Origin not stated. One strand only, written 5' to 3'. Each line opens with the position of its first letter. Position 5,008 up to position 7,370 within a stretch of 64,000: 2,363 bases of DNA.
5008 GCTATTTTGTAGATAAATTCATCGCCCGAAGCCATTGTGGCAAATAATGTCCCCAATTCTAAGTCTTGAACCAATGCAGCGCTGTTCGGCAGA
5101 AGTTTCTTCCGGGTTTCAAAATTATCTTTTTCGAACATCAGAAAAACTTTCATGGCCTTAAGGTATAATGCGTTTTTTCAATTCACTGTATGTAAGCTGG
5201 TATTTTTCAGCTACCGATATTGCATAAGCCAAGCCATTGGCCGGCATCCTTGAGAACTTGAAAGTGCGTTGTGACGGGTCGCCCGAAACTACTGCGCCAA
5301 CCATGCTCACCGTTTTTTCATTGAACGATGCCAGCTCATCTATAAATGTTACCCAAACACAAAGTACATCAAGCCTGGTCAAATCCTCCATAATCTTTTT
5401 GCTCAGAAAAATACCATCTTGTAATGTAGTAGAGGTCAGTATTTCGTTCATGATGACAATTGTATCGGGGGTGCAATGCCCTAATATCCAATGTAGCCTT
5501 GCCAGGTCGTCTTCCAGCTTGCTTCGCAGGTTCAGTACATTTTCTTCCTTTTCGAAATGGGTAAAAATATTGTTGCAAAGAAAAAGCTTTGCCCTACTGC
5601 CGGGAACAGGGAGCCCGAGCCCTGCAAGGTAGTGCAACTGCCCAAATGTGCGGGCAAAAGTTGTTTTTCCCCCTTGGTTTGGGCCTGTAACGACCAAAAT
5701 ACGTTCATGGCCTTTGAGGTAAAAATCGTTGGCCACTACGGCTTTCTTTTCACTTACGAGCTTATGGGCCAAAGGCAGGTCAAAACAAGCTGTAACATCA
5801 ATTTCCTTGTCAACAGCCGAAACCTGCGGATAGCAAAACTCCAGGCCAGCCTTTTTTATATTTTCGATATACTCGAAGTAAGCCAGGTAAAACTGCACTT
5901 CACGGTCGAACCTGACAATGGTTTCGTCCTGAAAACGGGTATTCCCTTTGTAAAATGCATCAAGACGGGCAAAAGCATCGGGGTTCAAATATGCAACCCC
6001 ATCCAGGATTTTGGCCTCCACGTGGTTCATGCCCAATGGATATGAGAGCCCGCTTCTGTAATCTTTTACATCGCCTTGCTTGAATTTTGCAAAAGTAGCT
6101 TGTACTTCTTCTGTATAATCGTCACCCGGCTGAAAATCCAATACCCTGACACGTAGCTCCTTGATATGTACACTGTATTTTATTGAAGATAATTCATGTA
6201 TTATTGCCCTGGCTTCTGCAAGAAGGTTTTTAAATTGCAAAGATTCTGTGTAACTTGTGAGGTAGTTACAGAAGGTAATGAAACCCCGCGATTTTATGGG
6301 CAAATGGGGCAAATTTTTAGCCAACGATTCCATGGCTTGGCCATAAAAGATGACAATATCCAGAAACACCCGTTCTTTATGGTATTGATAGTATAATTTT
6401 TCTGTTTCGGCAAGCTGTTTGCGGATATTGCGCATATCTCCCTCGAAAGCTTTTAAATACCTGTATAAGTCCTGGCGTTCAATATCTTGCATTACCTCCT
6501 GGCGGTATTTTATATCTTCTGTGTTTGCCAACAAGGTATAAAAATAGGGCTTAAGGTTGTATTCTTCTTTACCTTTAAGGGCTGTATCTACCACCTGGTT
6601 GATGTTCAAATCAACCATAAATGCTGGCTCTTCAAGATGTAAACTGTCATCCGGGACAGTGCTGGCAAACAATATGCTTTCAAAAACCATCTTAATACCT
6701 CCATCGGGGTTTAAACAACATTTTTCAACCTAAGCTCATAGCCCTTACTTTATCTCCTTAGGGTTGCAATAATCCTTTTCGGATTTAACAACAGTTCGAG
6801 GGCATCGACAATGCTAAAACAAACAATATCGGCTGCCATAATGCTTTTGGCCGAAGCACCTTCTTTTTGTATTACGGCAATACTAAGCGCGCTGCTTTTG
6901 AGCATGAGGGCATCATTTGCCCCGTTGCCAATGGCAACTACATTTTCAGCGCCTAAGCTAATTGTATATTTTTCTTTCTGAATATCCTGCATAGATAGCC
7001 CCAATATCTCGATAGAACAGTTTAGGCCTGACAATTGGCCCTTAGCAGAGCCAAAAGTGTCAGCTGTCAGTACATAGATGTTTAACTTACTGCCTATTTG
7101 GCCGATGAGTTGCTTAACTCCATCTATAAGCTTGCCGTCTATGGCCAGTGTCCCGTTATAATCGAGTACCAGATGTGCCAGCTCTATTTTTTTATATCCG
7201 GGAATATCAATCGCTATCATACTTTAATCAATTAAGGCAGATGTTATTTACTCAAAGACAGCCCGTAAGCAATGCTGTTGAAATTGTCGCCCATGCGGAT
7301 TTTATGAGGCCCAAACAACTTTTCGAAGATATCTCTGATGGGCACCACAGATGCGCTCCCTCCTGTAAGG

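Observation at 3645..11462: Fluoride riboswitch heads a nine-gene, ~7.8-kb operon whose distal cargo has no known role in fluoride resistance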

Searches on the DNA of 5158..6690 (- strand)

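Call 25: search_rna_families(sources=[L001, L003, L004], threshold=gathering)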
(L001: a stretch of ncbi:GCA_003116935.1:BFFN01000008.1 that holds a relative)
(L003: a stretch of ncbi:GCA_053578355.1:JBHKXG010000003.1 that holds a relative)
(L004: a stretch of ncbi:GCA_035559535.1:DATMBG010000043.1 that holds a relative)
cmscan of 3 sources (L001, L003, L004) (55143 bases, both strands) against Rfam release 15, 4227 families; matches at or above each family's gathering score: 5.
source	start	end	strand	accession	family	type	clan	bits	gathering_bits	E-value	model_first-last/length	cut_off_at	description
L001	19496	19603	-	RF00059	TPP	Cis-reg; riboswitch;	-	71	54.3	4.8e-12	1-105/105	no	TPP riboswitch aptamer (THI element)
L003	7523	7591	+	RF01734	Fluoride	Cis-reg; riboswitch;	-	57.7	34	1.8e-13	1-64/64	no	Fluoride riboswitch aptamer (crcB RNA motif)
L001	16653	16716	-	RF01734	Fluoride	Cis-reg; riboswitch;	-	55.6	34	9.1e-13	1-64/64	no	Fluoride riboswitch aptamer (crcB RNA motif)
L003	9915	9977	+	RF01734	Fluoride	Cis-reg; riboswitch;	-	48.9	34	1.4e-10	1-64/64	no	Fluoride riboswitch aptamer (crcB RNA motif)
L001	6515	6573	+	RF01734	Fluoride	Cis-reg; riboswitch;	-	39.9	34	1.2e-07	1-64/64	no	Fluoride riboswitch aptamer (crcB RNA motif)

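Call 64: search_rna_families(sources=[L018, L068, L008, L047, L030, L074], threshold=gathering)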
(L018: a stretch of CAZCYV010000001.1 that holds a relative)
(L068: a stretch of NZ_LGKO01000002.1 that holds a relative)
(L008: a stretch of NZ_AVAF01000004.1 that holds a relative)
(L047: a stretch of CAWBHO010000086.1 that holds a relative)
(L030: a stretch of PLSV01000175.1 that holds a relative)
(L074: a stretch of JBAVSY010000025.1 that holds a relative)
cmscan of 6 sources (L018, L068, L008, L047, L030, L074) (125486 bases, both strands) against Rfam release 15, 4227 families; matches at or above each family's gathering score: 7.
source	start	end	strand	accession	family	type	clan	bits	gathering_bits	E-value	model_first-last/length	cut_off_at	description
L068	9740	9813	+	RF00005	tRNA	Gene; tRNA;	CL00001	75.6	29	1.7e-14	1-71/71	no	tRNA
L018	8507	8580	+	RF00005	tRNA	Gene; tRNA;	CL00001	68.6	29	1.5e-12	1-71/71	no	tRNA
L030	784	845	+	RF01734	Fluoride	Cis-reg; riboswitch;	-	48.1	34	6e-10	1-64/64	no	Fluoride riboswitch aptamer (crcB RNA motif)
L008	9857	9930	+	RF01734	Fluoride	Cis-reg; riboswitch;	-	44.6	34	8.2e-09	1-64/64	no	Fluoride riboswitch aptamer (crcB RNA motif)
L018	9859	9919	+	RF01734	Fluoride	Cis-reg; riboswitch;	-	41.2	34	1.1e-07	1-64/64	no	Fluoride riboswitch aptamer (crcB RNA motif)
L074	9596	9687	-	RF01734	Fluoride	Cis-reg; riboswitch;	-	34.9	34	1.2e-05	1-64/64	no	Fluoride riboswitch aptamer (crcB RNA motif)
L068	9844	9904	+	RF01734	Fluoride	Cis-reg; riboswitch;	-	34.5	34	1.6e-05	1-64/64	no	Fluoride riboswitch aptamer (crcB RNA motif)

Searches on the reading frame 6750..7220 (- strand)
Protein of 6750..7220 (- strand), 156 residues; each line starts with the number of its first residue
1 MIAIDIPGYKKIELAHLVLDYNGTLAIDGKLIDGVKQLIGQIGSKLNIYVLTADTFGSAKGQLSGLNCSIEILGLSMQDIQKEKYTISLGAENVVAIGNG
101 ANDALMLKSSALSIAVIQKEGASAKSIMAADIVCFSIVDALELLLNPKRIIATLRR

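Call 6: search_protein_families(library=pfam, proteins=[window:6750-7220:-], max_evalue=0.01)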
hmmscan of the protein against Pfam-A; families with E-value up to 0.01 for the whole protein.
window:6750-7220:- (156 aa): 1 family
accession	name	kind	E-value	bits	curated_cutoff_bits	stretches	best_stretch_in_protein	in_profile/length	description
PF08282.18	Hydrolase_3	-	0.00022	21.5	20.9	1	88-117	200-229/255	haloacid dehalogenase-like hydrolase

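Call 7: search_protein_families(library=ncbifam, proteins=[window:6750-7220:-], max_evalue=0.01)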
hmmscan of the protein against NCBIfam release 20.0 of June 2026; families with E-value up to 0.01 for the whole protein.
window:6750-7220:- (156 aa): 9 families
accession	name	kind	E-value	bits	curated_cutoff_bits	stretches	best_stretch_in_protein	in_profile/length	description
TIGR00338.1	serB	equivalog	1.3e-06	28.2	144.15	1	34-121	110-198/219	phosphoserine phosphatase SerB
TIGR01494.1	ATPase_P-type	subfamily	3.1e-05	22.6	62.3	1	22-123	318-417/478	HAD-IC family P-type ATPase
NF008350.0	PRK11133.1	equivalog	6.1e-05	22.3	413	1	83-125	258-298/324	phosphoserine phosphatase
TIGR01511.1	ATPase-IB1_Cu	subfamily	6.9e-05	21.9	397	1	37-142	376-476/542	copper-translocating P-type ATPase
NF002245.0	PRK01158.1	equivalog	9.9e-05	21.7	198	1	82-134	164-213/233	phosphoglycolate phosphatase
TIGR01525.1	ATPase-IB_hvy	subfamily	0.00018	20.5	346.25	1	23-136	380-493/560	heavy metal translocating P-type ATPase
TIGR00099.1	Cof-subfamily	subfamily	0.00032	20.4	137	1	86-119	199-232/256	Cof-type HAD-IIB family hydrolase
TIGR01512.1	ATPase-IB2_Cd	subfamily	0.0015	17.3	313.5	1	84-136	376-426/494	cadmium family heavy metal-translocating P-type ATPase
NF045966.1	YcsE_rel_Pase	equivalog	0.0059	16.1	220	1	88-133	204-247/265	YcsE-related riboflavin metabolism phosphatase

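Call 67: search_protein_families(library=padloc, proteins=[window:6750-7220:-], max_evalue=0.001)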
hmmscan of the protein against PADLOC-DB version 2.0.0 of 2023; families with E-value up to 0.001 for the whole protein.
window:6750-7220:- (156 aa): 0 families

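Call 68: find_homologous_proteins(query=window:6750-7220:-, max_evalue=0.001)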
Query window:6750-7220:- (156 aa): 7585 proteins with E <= 0.001 among 7659 candidates; the best 120 are listed.
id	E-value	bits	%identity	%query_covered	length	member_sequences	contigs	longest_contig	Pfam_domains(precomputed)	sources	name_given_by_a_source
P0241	1.6e-89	315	100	100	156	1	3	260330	-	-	-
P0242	6.5e-88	310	99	100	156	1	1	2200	-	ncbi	ncbi:MAG TPA: hypothetical protein VIO15_04235 [Bacteroidales bacterium]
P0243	8.7e-59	216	65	100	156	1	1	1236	-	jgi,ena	-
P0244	2.5e-58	214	66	99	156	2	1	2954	PF08282.19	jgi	-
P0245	6.4e-58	213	65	100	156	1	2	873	PF08282.19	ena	-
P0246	3.6e-57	210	63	100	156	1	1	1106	-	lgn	-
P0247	5.3e-57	210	64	100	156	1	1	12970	-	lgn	-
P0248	5.9e-57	210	65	99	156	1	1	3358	-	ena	-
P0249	6.0e-57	210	65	99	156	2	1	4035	-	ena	-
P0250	6.2e-57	210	63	100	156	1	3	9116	-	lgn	-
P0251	7.6e-57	209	61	100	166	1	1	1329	PF08282.19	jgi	jgi:soluble P-type ATPase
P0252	1.2e-56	209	65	100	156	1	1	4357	-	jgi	jgi:soluble P-type ATPase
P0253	4.9e-56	207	62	100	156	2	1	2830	-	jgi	-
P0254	5.1e-56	207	66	100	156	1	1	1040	PF08282.19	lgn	-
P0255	6.2e-56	206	65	99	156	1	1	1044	PF08282.19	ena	-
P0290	9.0e-53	196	61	100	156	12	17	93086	PF00702.33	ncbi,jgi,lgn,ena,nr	ncbi:MAG: ATPase P [Bacteroidetes bacterium GWD2_45_23]|jgi:P-type E1-E2 ATPase|nr:MAG: ATPase P [Ba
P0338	1.3e-50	189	58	100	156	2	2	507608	-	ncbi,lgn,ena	-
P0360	7.7e-50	187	59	99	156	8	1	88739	PF00702.33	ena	-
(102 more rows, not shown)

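Call 69: find_encoding_contigs(protein=P0290, flank=10000, max_places=2)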
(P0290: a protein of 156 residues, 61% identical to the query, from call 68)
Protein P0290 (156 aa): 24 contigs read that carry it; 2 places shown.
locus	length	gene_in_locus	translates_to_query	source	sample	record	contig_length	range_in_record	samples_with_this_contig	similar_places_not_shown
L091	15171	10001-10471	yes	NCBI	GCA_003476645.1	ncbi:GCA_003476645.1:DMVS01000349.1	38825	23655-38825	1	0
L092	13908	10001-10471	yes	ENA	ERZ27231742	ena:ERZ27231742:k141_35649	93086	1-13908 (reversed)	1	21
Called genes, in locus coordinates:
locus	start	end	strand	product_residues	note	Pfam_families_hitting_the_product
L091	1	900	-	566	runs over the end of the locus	PF00515:TPR_1, PF07719:TPR_2 (weak), PF13181:TPR_8 (faint), PF13424:TPR_12 (faint), PF23914:TPR_CcmH_CycH (weak), PF13432:TPR_16 (weak), PF14559:TPR_19 (faint)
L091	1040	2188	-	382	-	PF00389:2-Hacid_dh, PF02826:2-Hacid_dh_C, PF11890:DUF3410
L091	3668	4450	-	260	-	PF00970:FAD_binding_6 (faint), PF10418:DHODB_Fe-S_bind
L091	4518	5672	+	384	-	PF13506:Glyco_transf_21 (weak), PF00535:Glycos_transf_2, PF10111:Glyco_tranf_2_2, PF13641:Glyco_tranf_2_3, PF13632:Glyco_trans_2_3 (weak)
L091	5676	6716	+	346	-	-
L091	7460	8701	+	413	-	PF17293:Arm-DNA-bind_5, PF13102:Phage_int_SAM_5, PF00589:Phage_integrase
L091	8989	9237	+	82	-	-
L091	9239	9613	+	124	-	PF02537:CRCB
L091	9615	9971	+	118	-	PF02641:DUF190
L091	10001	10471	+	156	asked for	PF00702:Hydrolase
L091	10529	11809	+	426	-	PF03952:Enolase_N, PF00113:Enolase_C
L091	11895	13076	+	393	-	PF07690:MFS_1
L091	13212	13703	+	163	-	PF00654:Voltage_CLC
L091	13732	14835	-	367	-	PF00665:rve (faint), PF13683:rve_3, PF13333:rve_2 (faint)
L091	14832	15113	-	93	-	-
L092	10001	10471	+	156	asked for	PF00702:Hydrolase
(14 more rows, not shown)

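Call 70: find_encoding_contigs(protein=P0338, flank=10000, max_places=1)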
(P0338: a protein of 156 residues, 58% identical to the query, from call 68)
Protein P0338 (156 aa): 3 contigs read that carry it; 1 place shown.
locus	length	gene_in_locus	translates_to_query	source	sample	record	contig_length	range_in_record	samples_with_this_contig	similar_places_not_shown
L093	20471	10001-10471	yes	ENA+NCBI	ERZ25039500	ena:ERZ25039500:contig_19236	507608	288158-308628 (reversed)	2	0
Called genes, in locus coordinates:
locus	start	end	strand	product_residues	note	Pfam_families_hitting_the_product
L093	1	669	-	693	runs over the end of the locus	-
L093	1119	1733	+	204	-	-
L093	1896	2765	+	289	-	PF01145:Band_7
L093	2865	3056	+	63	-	PF00313:CSD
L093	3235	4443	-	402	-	PF18939:DUF5686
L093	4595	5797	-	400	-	PF13620:CarboxypepD_reg, PF13715:CarbopepD_reg_2, PF18939:DUF5686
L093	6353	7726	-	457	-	PF07690:MFS_1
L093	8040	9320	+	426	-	PF03952:Enolase_N, PF00113:Enolase_C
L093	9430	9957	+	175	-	PF01928:CYTH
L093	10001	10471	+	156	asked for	-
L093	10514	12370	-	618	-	PF03629:SASA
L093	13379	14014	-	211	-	-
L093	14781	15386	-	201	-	-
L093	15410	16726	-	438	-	PF25023:TEN_YD-shell (weak)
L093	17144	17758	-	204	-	-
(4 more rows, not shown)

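Call 71: find_encoding_contigs(protein=P0360, flank=10000, max_places=1)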
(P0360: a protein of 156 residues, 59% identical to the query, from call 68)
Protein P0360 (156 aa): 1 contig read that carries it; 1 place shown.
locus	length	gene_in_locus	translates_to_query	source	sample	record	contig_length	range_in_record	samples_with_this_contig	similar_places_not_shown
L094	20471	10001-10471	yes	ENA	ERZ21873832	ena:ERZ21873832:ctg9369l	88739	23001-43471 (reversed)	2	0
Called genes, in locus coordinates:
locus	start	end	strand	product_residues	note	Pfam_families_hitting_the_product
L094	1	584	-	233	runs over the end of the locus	PF01564:Spermine_synth (weak)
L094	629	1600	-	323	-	-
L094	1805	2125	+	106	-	-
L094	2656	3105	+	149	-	PF17319:DUF5362 (faint)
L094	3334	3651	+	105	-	PF00117:GATase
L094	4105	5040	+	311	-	PF00958:GMP_synt_C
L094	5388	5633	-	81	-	PF18939:DUF5686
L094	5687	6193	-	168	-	PF18939:DUF5686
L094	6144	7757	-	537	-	PF13620:CarboxypepD_reg, PF13715:CarbopepD_reg_2, PF18939:DUF5686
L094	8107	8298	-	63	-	-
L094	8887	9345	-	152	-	PF01797:Y1_Tnp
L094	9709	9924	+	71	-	-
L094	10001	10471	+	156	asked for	PF00702:Hydrolase (weak)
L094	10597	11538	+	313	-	PF00501:AMP-binding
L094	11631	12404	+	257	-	PF00501:AMP-binding, PF23562:AMP-binding_C_3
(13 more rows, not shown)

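Call 91: search_solved_structures(query=window:6750-7220:-, max_evalue=1, show_alignments=4)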
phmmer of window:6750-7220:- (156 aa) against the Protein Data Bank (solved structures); distinct sequences matched with E-value up to 1: 34.
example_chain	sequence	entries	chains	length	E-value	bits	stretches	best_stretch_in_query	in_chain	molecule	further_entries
8ox4_A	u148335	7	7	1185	0.0049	20.2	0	94-132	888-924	Phospholipid-transporting ATPase IC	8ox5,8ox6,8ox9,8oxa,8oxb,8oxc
8ox7_A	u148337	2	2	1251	0.0056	20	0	94-132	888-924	Phospholipid-transporting ATPase IC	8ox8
7py4_A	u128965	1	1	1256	0.0057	20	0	94-132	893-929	Phospholipid-transporting ATPase IC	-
7vgh_B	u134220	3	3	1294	0.0061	19.9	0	94-132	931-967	Phospholipid-transporting ATPase IC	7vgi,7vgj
7ky5_A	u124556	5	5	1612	0.0074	19.7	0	94-132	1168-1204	Phospholipid-transporting ATPase DNF2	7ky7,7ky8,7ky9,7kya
2voy_I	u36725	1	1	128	0.0095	19.3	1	16-116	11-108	CATION-TRANSPORTING ATPASE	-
3a1e_A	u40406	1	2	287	0.021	18.2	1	23-133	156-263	Probable copper-exporting P-type ATPase A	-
3a1c_A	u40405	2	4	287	0.021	18.2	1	23-133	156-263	Probable copper-exporting P-type ATPase A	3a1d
2b8e_A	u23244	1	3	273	0.024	18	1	23-133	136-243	cation-transporting ATPase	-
3n28_A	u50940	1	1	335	0.036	17.4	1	82-129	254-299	Phosphoserine phosphatase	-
1f5s_A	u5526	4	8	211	0.044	17.2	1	60-121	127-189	PHOSPHOSERINE PHOSPHATASE (PSP) | Phosphoserine Phosphatase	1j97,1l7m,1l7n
1l7o_A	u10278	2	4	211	0.045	17.1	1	80-121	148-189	PHOSPHOSERINE PHOSPHATASE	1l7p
3j08_A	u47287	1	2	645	0.058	16.8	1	23-133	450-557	copper-exporting P-type ATPase A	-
7r0g_A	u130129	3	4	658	0.06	16.7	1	23-133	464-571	Putative copper-exporting P-type ATPase A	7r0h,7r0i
3j09_A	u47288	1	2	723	0.071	16.5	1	23-133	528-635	copper-exporting P-type ATPase A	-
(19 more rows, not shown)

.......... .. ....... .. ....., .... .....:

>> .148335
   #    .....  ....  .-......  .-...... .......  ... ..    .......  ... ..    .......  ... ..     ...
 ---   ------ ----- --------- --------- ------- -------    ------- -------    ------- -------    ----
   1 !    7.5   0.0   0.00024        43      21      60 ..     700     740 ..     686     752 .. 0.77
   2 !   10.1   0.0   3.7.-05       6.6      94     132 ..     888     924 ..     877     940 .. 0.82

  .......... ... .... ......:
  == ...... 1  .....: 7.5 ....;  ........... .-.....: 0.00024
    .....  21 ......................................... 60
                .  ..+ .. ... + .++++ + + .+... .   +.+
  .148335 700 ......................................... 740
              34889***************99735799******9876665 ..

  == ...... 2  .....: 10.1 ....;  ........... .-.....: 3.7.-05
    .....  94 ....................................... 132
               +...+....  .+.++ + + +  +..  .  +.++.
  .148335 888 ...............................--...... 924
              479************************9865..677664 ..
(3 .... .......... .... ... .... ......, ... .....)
